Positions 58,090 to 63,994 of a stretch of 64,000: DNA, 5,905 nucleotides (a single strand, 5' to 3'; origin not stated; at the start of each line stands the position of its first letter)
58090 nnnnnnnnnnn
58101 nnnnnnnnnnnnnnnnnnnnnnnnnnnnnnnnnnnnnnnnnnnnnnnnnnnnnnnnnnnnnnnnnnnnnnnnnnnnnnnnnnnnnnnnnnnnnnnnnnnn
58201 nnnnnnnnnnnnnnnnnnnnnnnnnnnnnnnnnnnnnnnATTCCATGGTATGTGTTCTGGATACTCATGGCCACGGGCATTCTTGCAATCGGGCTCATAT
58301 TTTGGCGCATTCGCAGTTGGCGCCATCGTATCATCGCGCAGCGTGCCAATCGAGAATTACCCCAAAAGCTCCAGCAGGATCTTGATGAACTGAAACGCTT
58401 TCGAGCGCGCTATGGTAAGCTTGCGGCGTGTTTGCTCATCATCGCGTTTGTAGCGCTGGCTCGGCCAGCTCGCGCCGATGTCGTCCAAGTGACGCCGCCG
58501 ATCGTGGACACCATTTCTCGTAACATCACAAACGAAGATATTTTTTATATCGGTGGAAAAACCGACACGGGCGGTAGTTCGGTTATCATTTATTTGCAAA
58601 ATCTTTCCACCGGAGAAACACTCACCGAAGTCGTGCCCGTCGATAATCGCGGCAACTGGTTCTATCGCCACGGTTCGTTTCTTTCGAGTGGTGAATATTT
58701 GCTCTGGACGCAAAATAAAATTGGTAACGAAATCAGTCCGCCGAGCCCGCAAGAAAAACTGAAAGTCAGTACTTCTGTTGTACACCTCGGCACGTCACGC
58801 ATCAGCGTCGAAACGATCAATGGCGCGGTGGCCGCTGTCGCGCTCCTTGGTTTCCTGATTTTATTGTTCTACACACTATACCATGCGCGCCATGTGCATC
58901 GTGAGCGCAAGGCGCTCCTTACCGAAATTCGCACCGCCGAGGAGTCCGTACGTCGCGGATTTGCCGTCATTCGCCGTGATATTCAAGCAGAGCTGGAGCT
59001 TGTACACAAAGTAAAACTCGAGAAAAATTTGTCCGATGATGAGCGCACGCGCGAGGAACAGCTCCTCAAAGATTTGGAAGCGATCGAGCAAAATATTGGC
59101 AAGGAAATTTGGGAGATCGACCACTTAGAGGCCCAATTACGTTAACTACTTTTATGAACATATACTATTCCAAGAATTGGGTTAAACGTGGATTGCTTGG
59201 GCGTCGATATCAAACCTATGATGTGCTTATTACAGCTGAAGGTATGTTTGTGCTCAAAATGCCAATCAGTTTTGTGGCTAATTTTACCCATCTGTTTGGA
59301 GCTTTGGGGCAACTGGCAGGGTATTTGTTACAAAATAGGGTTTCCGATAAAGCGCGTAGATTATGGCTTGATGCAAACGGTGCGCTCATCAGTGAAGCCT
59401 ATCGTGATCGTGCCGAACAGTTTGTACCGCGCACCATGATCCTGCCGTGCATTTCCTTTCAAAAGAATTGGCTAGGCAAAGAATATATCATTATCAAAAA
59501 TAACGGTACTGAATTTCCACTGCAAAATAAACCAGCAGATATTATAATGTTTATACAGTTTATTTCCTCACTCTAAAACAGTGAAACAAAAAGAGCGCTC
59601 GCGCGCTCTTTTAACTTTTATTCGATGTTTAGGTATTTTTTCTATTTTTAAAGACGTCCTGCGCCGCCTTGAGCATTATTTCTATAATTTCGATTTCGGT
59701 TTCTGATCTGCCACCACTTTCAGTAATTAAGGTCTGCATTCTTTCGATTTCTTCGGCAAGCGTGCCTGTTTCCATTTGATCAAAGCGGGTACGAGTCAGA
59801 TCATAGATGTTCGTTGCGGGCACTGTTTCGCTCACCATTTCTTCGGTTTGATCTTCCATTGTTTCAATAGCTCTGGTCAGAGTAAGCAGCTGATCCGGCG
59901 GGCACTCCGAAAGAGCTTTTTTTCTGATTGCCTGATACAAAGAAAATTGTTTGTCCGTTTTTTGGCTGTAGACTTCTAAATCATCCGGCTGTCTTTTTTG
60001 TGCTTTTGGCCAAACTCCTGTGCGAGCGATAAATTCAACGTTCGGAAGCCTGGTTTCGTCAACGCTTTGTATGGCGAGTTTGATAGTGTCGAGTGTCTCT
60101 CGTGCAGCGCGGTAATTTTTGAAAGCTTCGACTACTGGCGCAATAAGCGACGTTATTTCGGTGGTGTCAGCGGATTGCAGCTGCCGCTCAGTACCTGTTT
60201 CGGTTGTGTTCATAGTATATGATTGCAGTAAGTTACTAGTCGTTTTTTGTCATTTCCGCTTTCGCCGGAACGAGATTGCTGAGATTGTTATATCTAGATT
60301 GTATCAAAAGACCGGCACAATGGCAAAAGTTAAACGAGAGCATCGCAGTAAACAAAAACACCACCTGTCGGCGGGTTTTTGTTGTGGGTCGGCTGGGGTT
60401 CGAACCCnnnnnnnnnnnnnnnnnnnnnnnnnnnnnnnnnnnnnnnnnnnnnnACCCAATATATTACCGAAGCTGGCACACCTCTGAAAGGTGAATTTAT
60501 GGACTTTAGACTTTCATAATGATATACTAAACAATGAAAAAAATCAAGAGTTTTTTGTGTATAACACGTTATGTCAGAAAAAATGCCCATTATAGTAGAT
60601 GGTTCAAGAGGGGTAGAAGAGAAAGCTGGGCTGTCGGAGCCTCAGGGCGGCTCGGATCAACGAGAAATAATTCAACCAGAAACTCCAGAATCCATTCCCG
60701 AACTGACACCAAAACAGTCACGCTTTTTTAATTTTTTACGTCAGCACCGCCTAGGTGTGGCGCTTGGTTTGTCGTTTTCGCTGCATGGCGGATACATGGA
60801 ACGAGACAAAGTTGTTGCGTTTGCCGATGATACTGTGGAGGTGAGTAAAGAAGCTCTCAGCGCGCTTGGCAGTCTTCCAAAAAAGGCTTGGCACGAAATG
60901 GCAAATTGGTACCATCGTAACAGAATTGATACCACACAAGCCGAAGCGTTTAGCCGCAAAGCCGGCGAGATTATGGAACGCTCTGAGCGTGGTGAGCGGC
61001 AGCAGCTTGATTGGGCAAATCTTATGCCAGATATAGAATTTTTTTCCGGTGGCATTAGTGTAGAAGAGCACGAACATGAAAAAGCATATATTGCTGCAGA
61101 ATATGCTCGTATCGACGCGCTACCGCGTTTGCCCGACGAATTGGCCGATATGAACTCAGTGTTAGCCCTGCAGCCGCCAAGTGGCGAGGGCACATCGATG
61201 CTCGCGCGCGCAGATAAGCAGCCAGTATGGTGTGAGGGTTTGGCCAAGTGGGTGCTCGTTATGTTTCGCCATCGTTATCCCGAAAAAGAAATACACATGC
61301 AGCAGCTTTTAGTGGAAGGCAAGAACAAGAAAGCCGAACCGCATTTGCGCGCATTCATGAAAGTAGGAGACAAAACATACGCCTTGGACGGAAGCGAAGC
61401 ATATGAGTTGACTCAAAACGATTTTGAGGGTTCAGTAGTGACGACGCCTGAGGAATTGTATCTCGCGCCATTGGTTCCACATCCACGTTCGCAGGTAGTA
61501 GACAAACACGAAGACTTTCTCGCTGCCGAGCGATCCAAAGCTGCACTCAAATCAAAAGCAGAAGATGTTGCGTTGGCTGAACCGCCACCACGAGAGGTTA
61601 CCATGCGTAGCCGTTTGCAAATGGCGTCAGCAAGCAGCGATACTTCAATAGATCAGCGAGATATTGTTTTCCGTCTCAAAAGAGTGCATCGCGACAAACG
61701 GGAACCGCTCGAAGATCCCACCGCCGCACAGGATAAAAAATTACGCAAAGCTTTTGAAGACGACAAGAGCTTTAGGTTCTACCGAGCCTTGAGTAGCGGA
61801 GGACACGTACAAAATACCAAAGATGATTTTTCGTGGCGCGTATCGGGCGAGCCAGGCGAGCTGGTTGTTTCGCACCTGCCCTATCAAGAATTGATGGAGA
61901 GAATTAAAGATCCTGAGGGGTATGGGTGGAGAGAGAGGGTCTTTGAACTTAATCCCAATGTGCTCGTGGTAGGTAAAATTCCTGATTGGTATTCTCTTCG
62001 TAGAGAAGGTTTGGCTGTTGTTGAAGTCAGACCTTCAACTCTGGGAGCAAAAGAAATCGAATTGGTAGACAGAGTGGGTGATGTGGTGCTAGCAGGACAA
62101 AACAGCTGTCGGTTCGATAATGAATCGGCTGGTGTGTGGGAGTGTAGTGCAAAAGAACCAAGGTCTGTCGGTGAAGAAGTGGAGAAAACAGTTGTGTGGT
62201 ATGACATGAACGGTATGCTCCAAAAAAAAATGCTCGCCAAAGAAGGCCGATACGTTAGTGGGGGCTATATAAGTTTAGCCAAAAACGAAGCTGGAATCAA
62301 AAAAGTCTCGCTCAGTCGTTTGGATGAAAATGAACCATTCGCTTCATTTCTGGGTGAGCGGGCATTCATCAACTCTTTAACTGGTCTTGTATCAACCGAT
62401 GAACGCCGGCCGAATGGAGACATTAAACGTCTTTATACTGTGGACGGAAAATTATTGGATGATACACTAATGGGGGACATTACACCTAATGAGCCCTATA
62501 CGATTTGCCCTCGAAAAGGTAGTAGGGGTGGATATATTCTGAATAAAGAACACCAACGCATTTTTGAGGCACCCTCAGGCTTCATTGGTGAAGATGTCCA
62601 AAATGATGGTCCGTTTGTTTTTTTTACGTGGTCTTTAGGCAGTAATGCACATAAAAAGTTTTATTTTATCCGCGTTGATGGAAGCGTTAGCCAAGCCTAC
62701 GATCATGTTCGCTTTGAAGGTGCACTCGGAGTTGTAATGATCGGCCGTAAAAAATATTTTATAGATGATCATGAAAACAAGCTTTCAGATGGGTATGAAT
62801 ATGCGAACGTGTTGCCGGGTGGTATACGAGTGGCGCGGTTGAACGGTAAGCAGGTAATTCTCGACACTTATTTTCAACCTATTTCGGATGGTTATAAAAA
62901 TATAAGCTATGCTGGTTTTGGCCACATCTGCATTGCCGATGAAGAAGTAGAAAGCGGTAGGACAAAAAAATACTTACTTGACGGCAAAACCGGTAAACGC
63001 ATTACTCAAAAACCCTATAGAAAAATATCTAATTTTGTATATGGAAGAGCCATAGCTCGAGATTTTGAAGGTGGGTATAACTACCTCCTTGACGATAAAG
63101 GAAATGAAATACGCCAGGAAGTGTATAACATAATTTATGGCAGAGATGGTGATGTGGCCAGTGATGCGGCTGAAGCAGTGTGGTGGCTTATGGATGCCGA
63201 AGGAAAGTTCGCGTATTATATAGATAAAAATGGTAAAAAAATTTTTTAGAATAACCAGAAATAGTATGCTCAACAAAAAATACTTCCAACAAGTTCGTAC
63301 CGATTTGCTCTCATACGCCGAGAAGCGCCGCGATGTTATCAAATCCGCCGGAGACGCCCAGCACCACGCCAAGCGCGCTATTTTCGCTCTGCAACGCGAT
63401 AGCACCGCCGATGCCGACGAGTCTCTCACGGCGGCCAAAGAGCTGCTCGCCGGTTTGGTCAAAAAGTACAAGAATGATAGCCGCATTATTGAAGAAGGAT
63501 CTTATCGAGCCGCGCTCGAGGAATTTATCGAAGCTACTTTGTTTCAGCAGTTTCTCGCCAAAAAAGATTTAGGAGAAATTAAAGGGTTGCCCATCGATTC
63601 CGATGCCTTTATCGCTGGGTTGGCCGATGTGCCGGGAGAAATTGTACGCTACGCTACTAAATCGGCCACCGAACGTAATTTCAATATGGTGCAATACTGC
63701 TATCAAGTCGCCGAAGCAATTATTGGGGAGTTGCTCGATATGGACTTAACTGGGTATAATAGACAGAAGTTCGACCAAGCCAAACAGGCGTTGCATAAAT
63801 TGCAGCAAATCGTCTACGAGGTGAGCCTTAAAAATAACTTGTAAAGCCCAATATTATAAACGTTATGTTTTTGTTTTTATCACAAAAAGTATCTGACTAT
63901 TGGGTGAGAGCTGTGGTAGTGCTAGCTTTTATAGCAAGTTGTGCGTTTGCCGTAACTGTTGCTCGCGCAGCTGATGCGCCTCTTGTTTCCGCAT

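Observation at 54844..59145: Cohesin-like / dockerin-like gene neighbourhood next to a giant adhesin-like protein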

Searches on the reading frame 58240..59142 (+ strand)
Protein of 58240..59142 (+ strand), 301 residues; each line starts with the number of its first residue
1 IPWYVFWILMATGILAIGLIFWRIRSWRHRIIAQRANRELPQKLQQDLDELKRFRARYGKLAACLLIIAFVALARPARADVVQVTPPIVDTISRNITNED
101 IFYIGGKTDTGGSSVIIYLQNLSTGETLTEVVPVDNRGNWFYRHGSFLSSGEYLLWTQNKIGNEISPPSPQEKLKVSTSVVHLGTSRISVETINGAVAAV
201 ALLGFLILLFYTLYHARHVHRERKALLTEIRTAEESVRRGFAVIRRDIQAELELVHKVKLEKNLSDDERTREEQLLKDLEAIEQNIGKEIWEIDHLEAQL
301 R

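Call 59: search_protein_representatives(protein=window:58240-59142:+)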
Query: 301 residues. Proteins with E-value up to 0.001 (for the whole library): 385; up to 1e-10: 114; up to 1e-30: 55. The best 150 are listed.
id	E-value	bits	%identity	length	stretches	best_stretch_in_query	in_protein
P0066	4.6e-83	295.2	44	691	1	1-298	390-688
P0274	1.2e-82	293.8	44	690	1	1-293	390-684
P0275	4.8e-82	291.8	45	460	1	1-297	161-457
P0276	1.6e-78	280.3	46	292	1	17-297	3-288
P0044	7.8e-77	274.7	46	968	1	1-294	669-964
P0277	1.1e-75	271.0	44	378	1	1-297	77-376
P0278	1.0e-72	261.2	42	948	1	3-294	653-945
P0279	7.1e-70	251.9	43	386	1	2-299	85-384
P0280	1.0e-68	248.1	43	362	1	7-294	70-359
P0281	3.6e-68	246.3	44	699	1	1-294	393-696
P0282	1.0e-66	241.5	42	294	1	22-294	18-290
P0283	2.1e-63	230.7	38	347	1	2-296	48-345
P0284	1.2e-62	228.2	44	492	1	1-294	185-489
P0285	4.2e-62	226.4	39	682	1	7-296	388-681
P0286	1.9e-59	217.7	36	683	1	4-297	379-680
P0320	1.7e-38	148.9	28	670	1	1-290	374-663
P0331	4.0e-25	105.0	28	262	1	83-296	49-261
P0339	2.6e-21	92.5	26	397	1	77-293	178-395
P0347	8.2e-17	77.7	25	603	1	83-296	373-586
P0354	8.4e-14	67.9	29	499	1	49-293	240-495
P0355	1.3e-13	67.3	26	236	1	79-294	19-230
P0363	1.6e-12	63.6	26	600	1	84-295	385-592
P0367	8.6e-12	61.3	23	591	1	77-294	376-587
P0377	3.7e-11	59.2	26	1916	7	75-184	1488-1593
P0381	6.1e-11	58.5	28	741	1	57-294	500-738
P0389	2.7e-10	56.4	26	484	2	84-294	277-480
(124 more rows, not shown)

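Call 60: search_protein_families(library=pfam, proteins=[P0347, P0363, P0367, P0377, P0339, P0354, P0381, P0389, P0331, P0355], max_evalue=0.001)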
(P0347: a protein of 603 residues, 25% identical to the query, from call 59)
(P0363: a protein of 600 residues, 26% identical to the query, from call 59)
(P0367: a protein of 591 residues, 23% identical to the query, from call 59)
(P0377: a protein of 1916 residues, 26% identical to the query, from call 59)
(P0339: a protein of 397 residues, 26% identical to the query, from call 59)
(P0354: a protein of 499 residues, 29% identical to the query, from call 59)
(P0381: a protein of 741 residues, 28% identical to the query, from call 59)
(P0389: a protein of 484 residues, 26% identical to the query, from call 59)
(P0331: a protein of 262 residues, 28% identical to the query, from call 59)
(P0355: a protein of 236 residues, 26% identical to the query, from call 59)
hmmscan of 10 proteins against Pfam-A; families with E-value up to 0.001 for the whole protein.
P0347 (603 aa): 2 families
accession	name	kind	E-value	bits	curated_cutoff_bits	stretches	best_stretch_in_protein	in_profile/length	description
PF19077.6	Big_13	-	3.8e-12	47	27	1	395-460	32-95/102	Bacterial Ig-like domain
PF00963.24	Cohesin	-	0.00059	20.5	24.1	0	42-147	12-122/139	Cohesin domain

P0363 (600 aa): 1 family
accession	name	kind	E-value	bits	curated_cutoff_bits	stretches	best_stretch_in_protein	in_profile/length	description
PF19077.6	Big_13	-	5.9e-06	27.1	27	0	411-464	37-89/102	Bacterial Ig-like domain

P0367 (591 aa): 2 families
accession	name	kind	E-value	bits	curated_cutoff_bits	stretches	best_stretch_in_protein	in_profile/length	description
PF19077.6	Big_13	-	3.9e-06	27.7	27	0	409-469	36-95/102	Bacterial Ig-like domain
PF00963.24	Cohesin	-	0.00073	20.2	24.1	1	47-156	11-127/139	Cohesin domain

P0377 (1916 aa): 9 families
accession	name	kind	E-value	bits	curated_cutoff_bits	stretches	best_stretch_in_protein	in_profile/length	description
PF19077.6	Big_13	-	1.1e-139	456.5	27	15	204-297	4-102/102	Bacterial Ig-like domain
PF17936.7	Big_6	-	3.2e-44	149.5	27.6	0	326-389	16-80/83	Bacterial Ig domain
PF16640.11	Big_3_5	-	1.5e-23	83.6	35.5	0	866-921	20-74/88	Bacterial Ig-like domain (group 3)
PF22815.2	CatAgl_D1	-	5.6e-09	36.6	27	0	542-588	71-117/159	Alpha-1,3-glucanase catalytic domain D1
PF11974.14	bMG3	-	1.3e-06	28.8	34.9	0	625-678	5-59/103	Bacterial alpha-2-macroglobulin MG3 domain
PF22783.1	BapA_N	-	1.8e-05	24.9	27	1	53-100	32-81/123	BapA, prefix-like domain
PF13385.13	Laminin_G_3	-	2e-05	25.2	27.6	0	979-1003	86-110/151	Concanavalin A-like lectin/glucanases superfamily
PF07495.19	Y_Y_Y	-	2.7e-05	24.4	26.6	0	358-392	29-64/65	Y_Y_Y domain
PF21519.2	Tailspike_C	-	9.4e-05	22.8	27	0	1527-1561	3-38/72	Tailspike protein, C-terminal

P0339 (397 aa): 2 families
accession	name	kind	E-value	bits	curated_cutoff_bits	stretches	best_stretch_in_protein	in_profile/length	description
PF00963.24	Cohesin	-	0.00017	22.3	24.1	1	36-150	8-132/139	Cohesin domain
PF19077.6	Big_13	-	0.00049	21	27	0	210-261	35-84/102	Bacterial Ig-like domain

P0354 (499 aa): 1 family
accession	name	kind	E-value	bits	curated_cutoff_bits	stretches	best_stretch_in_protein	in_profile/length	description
PF19077.6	Big_13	-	5.4e-05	24.1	27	0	306-374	31-97/102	Bacterial Ig-like domain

P0381 (741 aa): 1 family
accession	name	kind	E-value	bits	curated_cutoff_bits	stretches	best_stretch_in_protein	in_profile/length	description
PF19077.6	Big_13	-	6e-06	27.1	27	0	552-609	35-91/102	Bacterial Ig-like domain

P0389 (484 aa): 1 family
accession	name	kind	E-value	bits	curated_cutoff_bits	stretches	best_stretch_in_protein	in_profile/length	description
PF19077.6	Big_13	-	0.00013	22.8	27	0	298-353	32-86/102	Bacterial Ig-like domain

P0331 (262 aa): 0 families

P0355 (236 aa): 1 family
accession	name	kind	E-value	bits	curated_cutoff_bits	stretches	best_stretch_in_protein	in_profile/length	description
PF19077.6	Big_13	-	4.9e-05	24.2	27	0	46-108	33-94/102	Bacterial Ig-like domain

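Call 62: list_cluster_members(proteins=[P0347, P0389, P0339, P0331, P0363, P0381, P0354, P0001, P0154, P0320])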
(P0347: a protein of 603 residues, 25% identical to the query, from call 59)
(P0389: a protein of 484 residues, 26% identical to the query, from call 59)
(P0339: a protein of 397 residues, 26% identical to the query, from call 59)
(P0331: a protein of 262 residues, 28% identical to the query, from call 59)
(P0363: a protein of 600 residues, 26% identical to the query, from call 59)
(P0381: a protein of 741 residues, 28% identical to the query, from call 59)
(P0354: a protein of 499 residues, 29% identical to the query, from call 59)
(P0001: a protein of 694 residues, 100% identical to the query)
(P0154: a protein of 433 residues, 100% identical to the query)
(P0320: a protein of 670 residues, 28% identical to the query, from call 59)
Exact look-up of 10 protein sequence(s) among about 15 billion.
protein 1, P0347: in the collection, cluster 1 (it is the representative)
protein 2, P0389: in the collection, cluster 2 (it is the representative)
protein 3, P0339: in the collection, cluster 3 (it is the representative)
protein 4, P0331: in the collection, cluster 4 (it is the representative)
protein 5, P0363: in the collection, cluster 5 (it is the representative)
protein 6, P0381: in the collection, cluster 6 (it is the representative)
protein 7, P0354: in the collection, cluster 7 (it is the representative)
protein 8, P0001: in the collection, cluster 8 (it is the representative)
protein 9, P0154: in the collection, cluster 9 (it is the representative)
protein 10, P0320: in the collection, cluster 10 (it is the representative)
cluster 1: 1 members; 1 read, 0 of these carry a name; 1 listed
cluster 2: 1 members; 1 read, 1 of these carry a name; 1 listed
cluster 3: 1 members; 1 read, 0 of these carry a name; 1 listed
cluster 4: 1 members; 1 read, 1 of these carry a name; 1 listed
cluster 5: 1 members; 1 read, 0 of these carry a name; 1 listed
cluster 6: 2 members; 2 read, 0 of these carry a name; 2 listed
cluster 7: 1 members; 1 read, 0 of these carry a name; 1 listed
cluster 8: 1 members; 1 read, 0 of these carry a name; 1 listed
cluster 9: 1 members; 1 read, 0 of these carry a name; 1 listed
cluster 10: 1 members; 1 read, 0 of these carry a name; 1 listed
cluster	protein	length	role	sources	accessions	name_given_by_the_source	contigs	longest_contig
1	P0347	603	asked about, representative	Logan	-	-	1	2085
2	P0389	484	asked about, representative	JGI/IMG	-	hypothetical protein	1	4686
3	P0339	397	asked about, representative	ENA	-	-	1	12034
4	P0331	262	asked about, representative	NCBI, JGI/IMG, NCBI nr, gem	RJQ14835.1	hypothetical protein C4553_00035 [Candidatus Parcubacteria bacterium] | MAG: hypothetical protein C4553_00035 [Candidatus Parcubacteria bacterium]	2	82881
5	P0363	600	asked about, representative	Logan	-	-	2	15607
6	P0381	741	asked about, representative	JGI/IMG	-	-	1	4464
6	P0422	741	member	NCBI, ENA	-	-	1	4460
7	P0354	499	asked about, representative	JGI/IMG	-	-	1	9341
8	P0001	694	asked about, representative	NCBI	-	-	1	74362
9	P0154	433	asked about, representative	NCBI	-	-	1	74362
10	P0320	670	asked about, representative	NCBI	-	-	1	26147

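Call 63: find_encoding_contigs(protein=P0363, flank=8000, max_places=1)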
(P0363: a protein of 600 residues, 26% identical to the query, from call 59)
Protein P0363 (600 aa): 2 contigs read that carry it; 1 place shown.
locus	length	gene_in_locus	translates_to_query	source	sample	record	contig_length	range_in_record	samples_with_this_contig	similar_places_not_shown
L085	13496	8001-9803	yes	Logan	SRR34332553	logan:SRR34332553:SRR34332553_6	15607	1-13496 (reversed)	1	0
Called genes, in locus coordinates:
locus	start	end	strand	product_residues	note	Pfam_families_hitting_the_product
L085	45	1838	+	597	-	-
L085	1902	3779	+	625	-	-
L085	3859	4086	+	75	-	PF01541:GIY-YIG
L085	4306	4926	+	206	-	-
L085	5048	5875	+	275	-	-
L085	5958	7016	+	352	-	-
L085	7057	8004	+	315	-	-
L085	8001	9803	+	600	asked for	PF19077:Big_13 (faint)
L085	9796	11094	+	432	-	-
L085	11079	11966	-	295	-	PF17936:Big_6 (faint), PF00404:Dockerin_1 (faint)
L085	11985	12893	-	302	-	-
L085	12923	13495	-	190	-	?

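Call 64: find_encoding_contigs(protein=P0331, flank=8000, max_places=1)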
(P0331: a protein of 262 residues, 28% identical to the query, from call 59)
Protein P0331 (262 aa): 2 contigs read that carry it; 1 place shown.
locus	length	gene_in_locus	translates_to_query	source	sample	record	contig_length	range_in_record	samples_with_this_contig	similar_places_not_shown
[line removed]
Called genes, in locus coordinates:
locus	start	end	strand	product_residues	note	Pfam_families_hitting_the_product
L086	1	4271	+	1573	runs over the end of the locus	-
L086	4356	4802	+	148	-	-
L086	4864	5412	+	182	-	-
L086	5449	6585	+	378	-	-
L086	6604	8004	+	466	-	PF00963:Cohesin (weak)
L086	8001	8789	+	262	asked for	-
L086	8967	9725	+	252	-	PF04402:SIMPL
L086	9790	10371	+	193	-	PF13482:RNase_H_2, PF10108:DNA_pol_B_exo2 (faint)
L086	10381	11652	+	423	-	PF00089:Trypsin, PF10459:Peptidase_S46 (faint), PF13365:Trypsin_2, PF13180:PDZ_2, PF17820:PDZ_6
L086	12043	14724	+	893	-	PF02861:Clp_N, PF23569:NBD_SMAX1, PF00004:AAA, PF17871:AAA_lid_9, PF00004:AAA, PF07724:AAA_2, PF07728:AAA_5, PF10431:ClpB_D2-small, +8 more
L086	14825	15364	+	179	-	-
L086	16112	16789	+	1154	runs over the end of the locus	-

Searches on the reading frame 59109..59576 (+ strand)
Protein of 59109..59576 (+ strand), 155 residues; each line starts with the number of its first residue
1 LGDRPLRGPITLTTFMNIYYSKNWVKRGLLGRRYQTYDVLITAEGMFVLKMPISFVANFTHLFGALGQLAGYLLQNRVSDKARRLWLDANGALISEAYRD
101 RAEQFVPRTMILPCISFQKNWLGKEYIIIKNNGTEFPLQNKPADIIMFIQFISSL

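Call 58: search_protein_families(library=pfam, proteins=[window:59109-59576:+], max_evalue=0.001)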
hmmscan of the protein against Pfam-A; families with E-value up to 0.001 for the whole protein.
window:59109-59576:+ (155 aa): 0 families

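Call 86: search_protein_families(library=padloc, proteins=[window:59109-59576:+], max_evalue=0.01)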
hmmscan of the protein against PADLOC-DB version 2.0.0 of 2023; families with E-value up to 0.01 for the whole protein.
window:59109-59576:+ (155 aa): 0 families

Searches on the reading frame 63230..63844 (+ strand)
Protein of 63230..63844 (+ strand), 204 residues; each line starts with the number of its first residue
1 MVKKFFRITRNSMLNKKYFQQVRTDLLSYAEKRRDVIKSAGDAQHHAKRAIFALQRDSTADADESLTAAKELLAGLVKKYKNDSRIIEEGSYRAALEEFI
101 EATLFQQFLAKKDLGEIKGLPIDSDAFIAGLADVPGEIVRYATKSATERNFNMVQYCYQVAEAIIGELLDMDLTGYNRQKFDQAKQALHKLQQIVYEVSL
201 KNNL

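Call 58: search_protein_families(library=pfam, proteins=[window:63230-63844:+], max_evalue=0.001)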
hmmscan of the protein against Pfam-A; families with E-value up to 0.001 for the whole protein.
window:63230-63844:+ (204 aa): 1 family
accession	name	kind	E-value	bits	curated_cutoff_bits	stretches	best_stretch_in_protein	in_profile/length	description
PF01997.21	Translin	-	8e-16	59.1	25.9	1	32-201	2-204/205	Translin family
